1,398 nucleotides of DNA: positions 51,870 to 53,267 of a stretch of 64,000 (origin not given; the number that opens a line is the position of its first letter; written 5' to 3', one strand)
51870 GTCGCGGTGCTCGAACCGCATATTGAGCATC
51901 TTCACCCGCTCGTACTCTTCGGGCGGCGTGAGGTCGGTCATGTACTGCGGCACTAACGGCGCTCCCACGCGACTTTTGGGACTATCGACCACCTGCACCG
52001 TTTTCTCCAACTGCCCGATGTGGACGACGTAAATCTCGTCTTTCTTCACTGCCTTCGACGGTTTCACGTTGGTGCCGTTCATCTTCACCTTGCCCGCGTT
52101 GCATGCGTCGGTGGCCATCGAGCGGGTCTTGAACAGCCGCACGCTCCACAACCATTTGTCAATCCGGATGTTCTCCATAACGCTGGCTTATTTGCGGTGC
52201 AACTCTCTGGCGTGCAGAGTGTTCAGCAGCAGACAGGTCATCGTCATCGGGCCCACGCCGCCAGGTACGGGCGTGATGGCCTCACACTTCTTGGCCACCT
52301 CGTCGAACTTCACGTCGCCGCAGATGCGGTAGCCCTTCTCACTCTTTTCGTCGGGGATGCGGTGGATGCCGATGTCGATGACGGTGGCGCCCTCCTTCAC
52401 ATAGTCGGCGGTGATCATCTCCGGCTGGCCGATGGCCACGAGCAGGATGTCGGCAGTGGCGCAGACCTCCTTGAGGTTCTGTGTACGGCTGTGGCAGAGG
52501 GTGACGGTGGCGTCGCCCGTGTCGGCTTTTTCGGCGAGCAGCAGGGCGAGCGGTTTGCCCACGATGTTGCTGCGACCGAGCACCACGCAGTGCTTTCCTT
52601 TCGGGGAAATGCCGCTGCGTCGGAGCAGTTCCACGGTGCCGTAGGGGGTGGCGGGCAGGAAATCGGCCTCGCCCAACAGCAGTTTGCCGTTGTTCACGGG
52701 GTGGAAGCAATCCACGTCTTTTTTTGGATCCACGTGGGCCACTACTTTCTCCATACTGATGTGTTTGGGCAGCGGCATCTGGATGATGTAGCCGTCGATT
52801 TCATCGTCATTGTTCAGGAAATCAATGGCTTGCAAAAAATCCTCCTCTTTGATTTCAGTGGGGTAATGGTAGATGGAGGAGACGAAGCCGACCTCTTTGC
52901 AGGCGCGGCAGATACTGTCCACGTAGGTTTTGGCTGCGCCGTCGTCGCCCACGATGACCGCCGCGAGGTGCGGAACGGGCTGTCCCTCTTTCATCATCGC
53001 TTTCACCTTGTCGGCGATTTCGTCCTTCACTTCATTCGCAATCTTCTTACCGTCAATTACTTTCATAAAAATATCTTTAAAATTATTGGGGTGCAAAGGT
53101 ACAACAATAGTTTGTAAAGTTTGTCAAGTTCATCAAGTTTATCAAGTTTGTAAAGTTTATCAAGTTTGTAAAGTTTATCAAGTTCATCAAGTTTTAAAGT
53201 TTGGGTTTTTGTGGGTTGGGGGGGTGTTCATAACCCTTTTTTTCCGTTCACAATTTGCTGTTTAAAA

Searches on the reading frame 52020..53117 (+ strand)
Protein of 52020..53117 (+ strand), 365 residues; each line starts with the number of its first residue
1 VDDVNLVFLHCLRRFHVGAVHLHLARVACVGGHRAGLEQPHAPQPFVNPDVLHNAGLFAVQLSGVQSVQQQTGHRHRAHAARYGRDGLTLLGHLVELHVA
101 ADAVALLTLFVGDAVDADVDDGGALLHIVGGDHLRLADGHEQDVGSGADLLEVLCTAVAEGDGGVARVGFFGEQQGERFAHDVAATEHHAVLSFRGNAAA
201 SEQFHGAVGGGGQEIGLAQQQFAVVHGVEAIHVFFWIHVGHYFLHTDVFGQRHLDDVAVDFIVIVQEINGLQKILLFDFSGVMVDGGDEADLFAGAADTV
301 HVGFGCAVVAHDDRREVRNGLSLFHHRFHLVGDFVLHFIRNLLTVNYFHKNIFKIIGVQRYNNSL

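Call 19: find_encoding_contigs(protein=window:52020-53117:+, flank=10000, max_places=6)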
Protein window:52020-53117:+ (365 aa): no gene with exactly this product is on record in the collection.

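Call 20: search_protein_families(library=ncbifam, proteins=[window:52020-53117:+], max_evalue=0.00001)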
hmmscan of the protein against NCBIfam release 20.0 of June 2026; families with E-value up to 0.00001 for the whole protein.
window:52020-53117:+ (365 aa): 0 families
